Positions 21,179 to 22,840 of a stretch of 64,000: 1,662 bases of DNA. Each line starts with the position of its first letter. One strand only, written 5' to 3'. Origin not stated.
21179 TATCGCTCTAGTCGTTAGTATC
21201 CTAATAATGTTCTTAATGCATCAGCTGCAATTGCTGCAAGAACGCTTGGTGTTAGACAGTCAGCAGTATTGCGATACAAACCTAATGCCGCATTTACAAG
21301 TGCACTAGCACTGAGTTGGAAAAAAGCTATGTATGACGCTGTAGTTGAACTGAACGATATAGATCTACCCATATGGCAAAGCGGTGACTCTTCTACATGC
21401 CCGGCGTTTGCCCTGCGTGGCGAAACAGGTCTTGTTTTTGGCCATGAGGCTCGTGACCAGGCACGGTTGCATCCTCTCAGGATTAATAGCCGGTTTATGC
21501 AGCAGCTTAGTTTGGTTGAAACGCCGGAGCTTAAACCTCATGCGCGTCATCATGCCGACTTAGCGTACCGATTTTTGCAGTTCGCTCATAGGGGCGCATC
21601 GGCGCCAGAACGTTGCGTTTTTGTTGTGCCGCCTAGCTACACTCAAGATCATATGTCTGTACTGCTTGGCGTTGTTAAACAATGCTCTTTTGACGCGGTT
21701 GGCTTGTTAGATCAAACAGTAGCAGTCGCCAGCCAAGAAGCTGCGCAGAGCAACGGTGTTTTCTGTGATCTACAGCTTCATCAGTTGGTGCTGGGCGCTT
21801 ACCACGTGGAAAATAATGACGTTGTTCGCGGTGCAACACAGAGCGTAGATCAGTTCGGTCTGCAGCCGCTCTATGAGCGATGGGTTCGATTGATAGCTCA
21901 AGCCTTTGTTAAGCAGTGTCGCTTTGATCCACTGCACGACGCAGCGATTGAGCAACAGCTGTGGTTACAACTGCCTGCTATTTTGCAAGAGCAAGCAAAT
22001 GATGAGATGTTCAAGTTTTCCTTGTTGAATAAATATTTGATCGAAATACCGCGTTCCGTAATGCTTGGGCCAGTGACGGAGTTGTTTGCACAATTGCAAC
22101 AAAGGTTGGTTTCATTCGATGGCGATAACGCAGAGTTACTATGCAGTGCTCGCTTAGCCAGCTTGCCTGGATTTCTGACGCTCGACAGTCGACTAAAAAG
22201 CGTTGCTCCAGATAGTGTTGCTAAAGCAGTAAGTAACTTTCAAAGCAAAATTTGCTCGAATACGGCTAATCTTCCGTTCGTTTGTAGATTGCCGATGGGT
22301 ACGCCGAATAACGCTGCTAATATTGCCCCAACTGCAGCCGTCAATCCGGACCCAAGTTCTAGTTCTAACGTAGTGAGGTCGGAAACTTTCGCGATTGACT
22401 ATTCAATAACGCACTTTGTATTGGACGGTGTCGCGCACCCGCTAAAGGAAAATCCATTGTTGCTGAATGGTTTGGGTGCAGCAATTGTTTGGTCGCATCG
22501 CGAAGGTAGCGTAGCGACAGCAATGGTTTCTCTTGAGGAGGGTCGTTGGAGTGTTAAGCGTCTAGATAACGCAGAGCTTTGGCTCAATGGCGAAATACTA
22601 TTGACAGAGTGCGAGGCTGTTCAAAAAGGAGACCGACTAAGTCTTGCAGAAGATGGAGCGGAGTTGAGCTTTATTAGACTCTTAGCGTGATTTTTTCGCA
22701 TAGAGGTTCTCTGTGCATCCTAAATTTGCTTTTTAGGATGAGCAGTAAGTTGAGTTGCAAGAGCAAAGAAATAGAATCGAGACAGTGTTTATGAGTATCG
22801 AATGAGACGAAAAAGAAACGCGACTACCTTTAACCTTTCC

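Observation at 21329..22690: Cytoplasmic Hsp70/actin-fold protein with eroded ATP-binding loops and an FHA-like tail inside the envelope operon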

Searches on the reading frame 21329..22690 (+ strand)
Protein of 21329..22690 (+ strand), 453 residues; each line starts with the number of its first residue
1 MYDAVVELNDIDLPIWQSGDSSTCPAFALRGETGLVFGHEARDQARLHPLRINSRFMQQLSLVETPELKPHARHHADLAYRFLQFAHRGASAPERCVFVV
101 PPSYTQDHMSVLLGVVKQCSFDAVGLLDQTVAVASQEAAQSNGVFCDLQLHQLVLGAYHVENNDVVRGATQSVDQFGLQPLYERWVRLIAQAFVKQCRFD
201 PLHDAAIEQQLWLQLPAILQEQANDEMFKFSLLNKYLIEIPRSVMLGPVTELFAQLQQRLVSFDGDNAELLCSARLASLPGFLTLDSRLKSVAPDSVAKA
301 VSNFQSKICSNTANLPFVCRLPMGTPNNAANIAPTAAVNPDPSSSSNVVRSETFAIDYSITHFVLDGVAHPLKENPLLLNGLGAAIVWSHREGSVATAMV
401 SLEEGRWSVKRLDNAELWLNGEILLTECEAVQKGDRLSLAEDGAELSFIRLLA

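Call 3: search_protein_families(library=pfam, proteins=[window:21329-22690:+], max_evalue=0.1)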
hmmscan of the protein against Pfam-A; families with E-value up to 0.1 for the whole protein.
window:21329-22690:+ (453 aa): 0 families

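Call 4: search_protein_families(library=ncbifam, proteins=[window:21329-22690:+], max_evalue=0.1)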
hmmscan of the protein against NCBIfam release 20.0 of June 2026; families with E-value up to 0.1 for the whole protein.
window:21329-22690:+ (453 aa): 0 families

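Call 5: find_homologous_proteins(query=window:21329-22690:+, max_evalue=0.001)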
Query window:21329-22690:+ (453 aa): 63 proteins with E <= 0.001 among 8000 candidates.
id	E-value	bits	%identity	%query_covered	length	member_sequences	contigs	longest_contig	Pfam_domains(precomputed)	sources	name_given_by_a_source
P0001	0.0e+0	1021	100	100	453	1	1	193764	-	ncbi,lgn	ncbi:MAG: hypothetical protein AB8B86_13075 [Pseudomonadales bacterium]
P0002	1.9e-260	882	87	100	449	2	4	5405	-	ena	-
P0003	2.1e-165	569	56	100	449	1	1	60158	-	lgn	-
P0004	3.3e-143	496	52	100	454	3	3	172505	-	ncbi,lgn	-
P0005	1.1e-142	494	53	99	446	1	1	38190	-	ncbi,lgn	-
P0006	4.0e-142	492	52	100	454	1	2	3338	-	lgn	-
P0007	2.5e-141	490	51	100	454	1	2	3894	-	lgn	-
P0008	1.0e-140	488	51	100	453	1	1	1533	-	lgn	-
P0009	1.4e-137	477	50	100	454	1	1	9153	-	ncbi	ncbi:MAG: hypothetical protein AB8B48_13360 [Pseudomonadales bacterium]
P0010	8.4e-137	475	49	100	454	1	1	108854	-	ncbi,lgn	ncbi:MAG: hypothetical protein AAF542_12345 [Pseudomonadota bacterium]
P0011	9.5e-136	471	48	100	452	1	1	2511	-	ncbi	-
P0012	1.9e-135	470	50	100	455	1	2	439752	-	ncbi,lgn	-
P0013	3.7e-135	469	50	100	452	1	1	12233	-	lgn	-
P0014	1.4e-130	454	48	100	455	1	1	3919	-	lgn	-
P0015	2.4e-129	450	47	100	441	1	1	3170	-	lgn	-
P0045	4.4e-40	156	29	99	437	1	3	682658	-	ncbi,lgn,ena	-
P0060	7.3e-32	129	28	100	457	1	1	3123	PF00498.32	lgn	-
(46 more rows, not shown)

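Call 6: search_solved_structures(query=window:21329-22690:+, max_evalue=10, show_alignments=3)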
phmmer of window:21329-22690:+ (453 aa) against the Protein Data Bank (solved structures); distinct sequences matched with E-value up to 10: 2.
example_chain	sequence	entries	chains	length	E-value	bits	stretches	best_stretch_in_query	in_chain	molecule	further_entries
4akr_B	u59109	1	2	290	0.37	13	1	71-148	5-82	F-ACTIN-CAPPING PROTEIN SUBUNIT BETA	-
6d34_A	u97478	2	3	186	0.45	12.7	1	323-438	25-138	TerC | Terfestatin Biosyntheis Enzyme C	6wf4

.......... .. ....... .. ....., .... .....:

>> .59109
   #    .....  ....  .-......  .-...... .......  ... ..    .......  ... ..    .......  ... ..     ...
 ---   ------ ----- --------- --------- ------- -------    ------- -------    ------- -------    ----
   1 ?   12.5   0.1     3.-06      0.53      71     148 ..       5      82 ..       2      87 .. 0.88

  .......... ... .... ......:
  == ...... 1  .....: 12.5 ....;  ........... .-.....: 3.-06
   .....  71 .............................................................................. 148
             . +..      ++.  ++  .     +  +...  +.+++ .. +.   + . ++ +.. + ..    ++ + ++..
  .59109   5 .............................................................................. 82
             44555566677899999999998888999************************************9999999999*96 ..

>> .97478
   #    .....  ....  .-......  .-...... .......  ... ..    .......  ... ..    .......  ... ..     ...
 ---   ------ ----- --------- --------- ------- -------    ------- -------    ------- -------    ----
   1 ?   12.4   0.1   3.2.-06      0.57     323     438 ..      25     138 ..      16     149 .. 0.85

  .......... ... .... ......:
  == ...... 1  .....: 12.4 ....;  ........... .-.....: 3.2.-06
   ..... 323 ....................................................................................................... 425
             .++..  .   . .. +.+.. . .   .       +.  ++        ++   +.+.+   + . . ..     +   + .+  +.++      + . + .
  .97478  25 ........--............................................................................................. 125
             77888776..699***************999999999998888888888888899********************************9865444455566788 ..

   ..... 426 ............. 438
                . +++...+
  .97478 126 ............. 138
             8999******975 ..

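Call 9: search_solved_structures(query=A1, max_evalue=10, show_alignments=4)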
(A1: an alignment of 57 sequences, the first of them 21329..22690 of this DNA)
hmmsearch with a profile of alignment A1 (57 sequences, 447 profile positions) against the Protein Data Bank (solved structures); distinct sequences matched with E-value up to 10: 33.
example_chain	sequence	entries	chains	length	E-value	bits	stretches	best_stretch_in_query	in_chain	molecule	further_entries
5fwh_A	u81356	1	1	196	0.015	17.5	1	373-429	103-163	ESSC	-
3fm8_A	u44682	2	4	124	0.11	14.6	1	363-430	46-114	Kinesin-like protein KIF13B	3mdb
2wg6_A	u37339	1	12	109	0.15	14.2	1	392-444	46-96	GENERAL CONTROL PROTEIN GCN4, PROTEASOME-ACTIVATING NUCLEOTIDASE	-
2wg5_A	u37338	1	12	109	0.18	13.9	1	392-444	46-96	GENERAL CONTROL PROTEIN GCN4, PROTEASOME-ACTIVATING NUCLEOTIDASE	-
7olc_C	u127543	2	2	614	0.31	13.1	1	13-53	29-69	Ribosome-associated molecular chaperone SSB1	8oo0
9fmm_A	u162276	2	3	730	0.4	12.8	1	6-58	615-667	Angiotensin-converting enzyme 2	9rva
7fem_D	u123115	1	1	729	0.4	12.8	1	6-58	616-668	Angiotensin-converting enzyme 2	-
8yzb_B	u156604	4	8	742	0.41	12.7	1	6-58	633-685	Angiotensin-converting enzyme 2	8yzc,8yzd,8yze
7wnm_B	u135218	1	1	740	0.41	12.7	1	6-58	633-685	Angiotensin-converting enzyme 2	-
8i93_A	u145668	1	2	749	0.42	12.7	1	6-58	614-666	Angiotensin-converting enzyme 2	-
7dqa_A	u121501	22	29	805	0.49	12.5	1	6-58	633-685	Angiotensin-converting enzyme 2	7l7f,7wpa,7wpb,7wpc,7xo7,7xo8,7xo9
9kxt_B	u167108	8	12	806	0.49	12.5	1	6-58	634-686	Angiotensin-converting enzyme 2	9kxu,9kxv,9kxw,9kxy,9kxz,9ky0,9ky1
9va1_C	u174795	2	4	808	0.49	12.5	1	6-58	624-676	Angiotensin-converting enzyme 2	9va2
8p2w_A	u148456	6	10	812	0.49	12.5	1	6-58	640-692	Processed angiotensin-converting enzyme 2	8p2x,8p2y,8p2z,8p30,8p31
8wm3_B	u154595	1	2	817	0.49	12.5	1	6-58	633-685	Angiotensin-converting enzyme 2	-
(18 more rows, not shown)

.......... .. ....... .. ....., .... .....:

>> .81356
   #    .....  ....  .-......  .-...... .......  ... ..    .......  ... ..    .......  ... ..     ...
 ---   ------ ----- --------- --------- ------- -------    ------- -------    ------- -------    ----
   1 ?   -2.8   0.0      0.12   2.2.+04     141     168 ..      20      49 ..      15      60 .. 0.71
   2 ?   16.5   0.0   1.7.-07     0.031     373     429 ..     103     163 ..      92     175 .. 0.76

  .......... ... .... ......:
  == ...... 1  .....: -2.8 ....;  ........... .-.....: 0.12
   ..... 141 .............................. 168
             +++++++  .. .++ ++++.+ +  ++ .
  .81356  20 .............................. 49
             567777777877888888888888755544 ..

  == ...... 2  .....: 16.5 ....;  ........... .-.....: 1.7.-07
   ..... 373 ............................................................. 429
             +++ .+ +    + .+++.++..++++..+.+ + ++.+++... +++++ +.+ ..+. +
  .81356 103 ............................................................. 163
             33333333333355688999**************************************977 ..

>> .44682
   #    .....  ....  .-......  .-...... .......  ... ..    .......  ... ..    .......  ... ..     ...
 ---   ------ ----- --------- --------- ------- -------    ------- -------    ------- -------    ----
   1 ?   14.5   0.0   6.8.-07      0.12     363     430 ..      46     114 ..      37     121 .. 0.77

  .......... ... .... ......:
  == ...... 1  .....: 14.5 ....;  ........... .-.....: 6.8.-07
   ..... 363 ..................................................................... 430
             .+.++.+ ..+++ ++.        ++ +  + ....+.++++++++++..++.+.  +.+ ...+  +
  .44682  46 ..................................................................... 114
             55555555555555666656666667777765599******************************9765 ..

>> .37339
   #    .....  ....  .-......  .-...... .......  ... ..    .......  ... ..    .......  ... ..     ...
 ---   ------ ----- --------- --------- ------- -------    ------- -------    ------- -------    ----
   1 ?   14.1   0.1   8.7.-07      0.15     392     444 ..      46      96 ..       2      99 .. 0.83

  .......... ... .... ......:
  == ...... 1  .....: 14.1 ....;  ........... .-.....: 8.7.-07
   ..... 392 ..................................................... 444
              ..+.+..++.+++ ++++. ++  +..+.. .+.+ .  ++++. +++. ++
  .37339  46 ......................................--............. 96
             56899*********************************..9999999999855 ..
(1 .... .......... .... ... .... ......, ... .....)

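Call 10: search_protein_families(library=pfam, alignment_id=A1, max_evalue=1)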
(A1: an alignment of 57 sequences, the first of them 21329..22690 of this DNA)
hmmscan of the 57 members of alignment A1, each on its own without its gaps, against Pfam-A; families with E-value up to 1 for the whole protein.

A. member 1, window:21329-22690:+ (453 aa): 0 families

B. families by the number of members that match (of 57 scanned): 17 families
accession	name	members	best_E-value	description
PF00498.31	FHA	3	5.6e-10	FHA domain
PF21997.1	DUF6928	3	0.0041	Family of unknown function (DUF6928)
PF07626.16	PSD3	1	0.025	Protein of unknown function (DUF1587)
PF23433.1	DUF7119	1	0.041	Family of unknown function (DUF7119)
PF08608.17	Wyosine_form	1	0.046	Wyosine base formation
PF09016.15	Pas_Saposin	1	0.052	Pas factor saposin fold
PF01177.27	Asp_Glu_race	1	0.057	Asp/Glu/Hydantoin racemase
PF15669.10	CCDC24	1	0.075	Coiled-coil domain-containing protein 24 family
PF14481.13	Fimbrial_PilY2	1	0.11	Type 4 fimbrial biogenesis protein PilY2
PF14801.12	TrmI-like_N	1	0.12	TrmI-like N-terminal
PF02685.22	Glucokinase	1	0.13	Glucokinase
PF22768.1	SPP1_Dit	1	0.16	Siphovirus-type tail component, C-terminal domain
PF07013.16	DUF1314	1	0.16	Protein of unknown function (DUF1314)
PF00012.26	HSP70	1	0.17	Hsp70 protein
PF05394.16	AvrB_AvrC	1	0.19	Avirulence protein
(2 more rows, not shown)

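Call 14: search_protein_families(library=padloc, proteins=[window:21329-22690:+], max_evalue=0.01)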
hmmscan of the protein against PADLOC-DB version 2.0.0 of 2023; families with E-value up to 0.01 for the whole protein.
window:21329-22690:+ (453 aa): 0 families

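Call 15: predict_structure(alignment_id=A1)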
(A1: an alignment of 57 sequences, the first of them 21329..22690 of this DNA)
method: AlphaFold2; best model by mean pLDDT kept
length: 453 residues; sequences in the alignment: 57
mean_pLDDT: 91.0   pTM: 0.72
mean pLDDT of the five models: 91.0, 90.8, 90.7, 90.4, 89.6
residues with pLDDT >= 90: 388; 70-90: 28; 50-70: 10; < 50: 27
segments of 3 or more residues with pLDDT < 50: 330-356
pLDDT, mean of each block of 10 residues (from residue 1): 96 94 96 95 95 96 91 96 96 97 96 96 97 94 96 97 96 95 98 98 95 95 96 95 97 96 81 96 96 96 96 93 74 37 35 53 95 95 93 90 94 95 95 97 96 76
secondary structure, 60 per line:
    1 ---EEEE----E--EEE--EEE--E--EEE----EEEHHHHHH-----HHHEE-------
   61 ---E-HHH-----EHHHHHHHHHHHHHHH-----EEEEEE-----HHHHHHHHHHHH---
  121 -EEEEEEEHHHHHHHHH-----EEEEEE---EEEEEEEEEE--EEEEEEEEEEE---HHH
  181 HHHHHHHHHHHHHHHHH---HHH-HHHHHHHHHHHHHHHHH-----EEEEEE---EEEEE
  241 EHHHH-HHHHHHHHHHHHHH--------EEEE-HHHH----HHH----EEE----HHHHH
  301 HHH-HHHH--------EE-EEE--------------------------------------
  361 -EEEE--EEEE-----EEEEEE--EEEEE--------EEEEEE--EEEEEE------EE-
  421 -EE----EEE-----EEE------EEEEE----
elements in order: E4-7 E15-17 E20-22 E28-30 E35-37 H38-43 H75-89 E95-100 H106-117 E122-128 H129-137 E143-148 E152-161 E164-174 H178-197 H205-221 E227-232 E236-241 H242-245 H247-260 E269-272 H274-277 E289-291 H296-303 H305-308 E320-322 E362-365 E368-371 E377-382 E385-389 E398-403 E406-411 E428-430 E436-438 E445-449

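Call 17: fold_search(model_id=the predicted structure, library=pdb)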
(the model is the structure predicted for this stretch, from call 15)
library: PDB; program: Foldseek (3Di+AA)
matches with E <= 10: 1333; with E <= 0.001: 663
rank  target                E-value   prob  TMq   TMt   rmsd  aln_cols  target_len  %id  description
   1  5tky_B                6.3e-16  1.00  0.54  0.43  25.2       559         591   12  Crystal structure of the co-translational Hsp70 chaperone Ssb in the ATP-bound, open conformation (released 2016-11-16)
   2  9a2i_MODEL_1_A        1.3e-15  1.00  0.53  0.39  27.4       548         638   10  Model of E. coli DnaK by in-cell photo-crosslinking MS and deep learning (released 2023-02-24)
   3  5aqw                  3.7e-15  1.00  0.54  0.64   5.0       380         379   11  Fragment-based screening of HSP70 sheds light on the functional role of ATP-binding site residues (released 2016-10-05)
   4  5mb9_A                3.7e-15  1.00  0.54  0.49  23.6       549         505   12  Crystal structure of the eukaryotic ribosome associated complex (RAC), a unique Hsp70/Hsp40 pair (released 2016-12-28)
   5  6w6e_I                3.9e-15  1.00  0.53  0.66   8.4       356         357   13  The Mycobacterium tuberculosis ClpB disaggregase hexamer structure with a locally refined ClpB middle domain and a Dna (released 2021-05-26)
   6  7kru_A                4.9e-15  1.00  0.53  0.45  26.7       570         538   10  Stimulating state of a truncated Hsp70 DnaK fused with a substrate peptide (released 2021-09-15)
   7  6nhk_A                5.8e-15  1.00  0.54  0.63   5.2       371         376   13  Mortalin nucleotide binding domain in the ADP-bound state (released 2019-04-17)
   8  2v7y                  9.6e-15  1.00  0.56  0.51  26.4       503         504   12  Crystal structure of the molecular chaperone DnaK from Geobacillus kaustophilus HTA426 in post-ATP hydrolysis state (released 2008-04-08)
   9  7x3k_B                9.6e-15  1.00  0.54  0.49  23.4       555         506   12  Cryo-EM structure of RAC in the State C2 RNC-RAC complex (released 2022-06-29)
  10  3fe1_A                1.0e-14  1.00  0.55  0.64   4.9       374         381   12  Crystal structure of the human 70kDa heat shock protein 6 (Hsp70B') ATPase domain in complex with ADP and inorganic ph (released 2008-12-16)
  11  1ngj                  1.1e-14  1.00  0.53  0.62   5.2       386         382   12  STRUCTURAL BASIS OF THE 70-KILODALTON HEAT SHOCK COGNATE PROTEIN ATP HYDROLYTIC ACTIVITY, II. STRUCTURE OF THE ACTIVE SI (released 1994-08-31)
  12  7ko2_B                1.2e-14  1.00  0.52  0.41  25.5       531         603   10  Restraining state of near full-length Hsp70 DnaK (released 2021-09-15)
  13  7f4x                  1.3e-14  1.00  0.55  0.65   4.9       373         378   12  Joint neutron and X-ray crystal structure of the nucleotide-binding domain of Hsp72 in complex with ADP (released 2022-06-29)
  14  1ngf                  1.3e-14  1.00  0.53  0.62   5.1       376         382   12  STRUCTURAL BASIS OF THE 70-KILODALTON HEAT SHOCK COGNATE PROTEIN ATP HYDROLYTIC ACTIVITY, II. STRUCTURE OF THE ACTIVE SI (released 1994-08-31)
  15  5tky_A                1.5e-14  1.00  0.54  0.42  25.6       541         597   11  Crystal structure of the co-translational Hsp70 chaperone Ssb in the ATP-bound, open conformation (released 2016-11-16)
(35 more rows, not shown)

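Call 18: find_encoding_contigs(protein=P0045, flank=10000, max_places=2)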
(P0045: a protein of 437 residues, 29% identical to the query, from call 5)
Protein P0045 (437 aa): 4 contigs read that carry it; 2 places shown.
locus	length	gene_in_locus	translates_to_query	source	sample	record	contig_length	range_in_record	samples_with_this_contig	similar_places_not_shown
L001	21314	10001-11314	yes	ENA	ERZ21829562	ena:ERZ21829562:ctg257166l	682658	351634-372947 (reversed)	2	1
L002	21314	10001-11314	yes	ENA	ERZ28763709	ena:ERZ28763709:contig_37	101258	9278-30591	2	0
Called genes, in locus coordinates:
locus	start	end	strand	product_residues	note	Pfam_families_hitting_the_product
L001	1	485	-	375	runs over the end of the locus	PF00355:Rieske, PF19112:VanA_C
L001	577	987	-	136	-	PF07366:SnoaL, PF12680:SnoaL_2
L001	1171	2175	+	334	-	PF00487:FA_desaturase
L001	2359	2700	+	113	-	-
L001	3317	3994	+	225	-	-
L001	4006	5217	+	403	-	-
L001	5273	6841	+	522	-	PF07719:TPR_2 (faint), PF13414:TPR_11 (faint), PF13432:TPR_16 (faint)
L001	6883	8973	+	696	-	PF13620:CarboxypepD_reg (faint), PF13715:CarbopepD_reg_2 (faint), PF08308:PEGA, PF03781:FGE-sulfatase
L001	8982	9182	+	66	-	-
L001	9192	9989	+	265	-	PF01618:MotA_ExbB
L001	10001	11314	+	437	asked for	-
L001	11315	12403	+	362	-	-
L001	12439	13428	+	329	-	-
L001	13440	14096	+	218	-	-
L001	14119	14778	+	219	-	-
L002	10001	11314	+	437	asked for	-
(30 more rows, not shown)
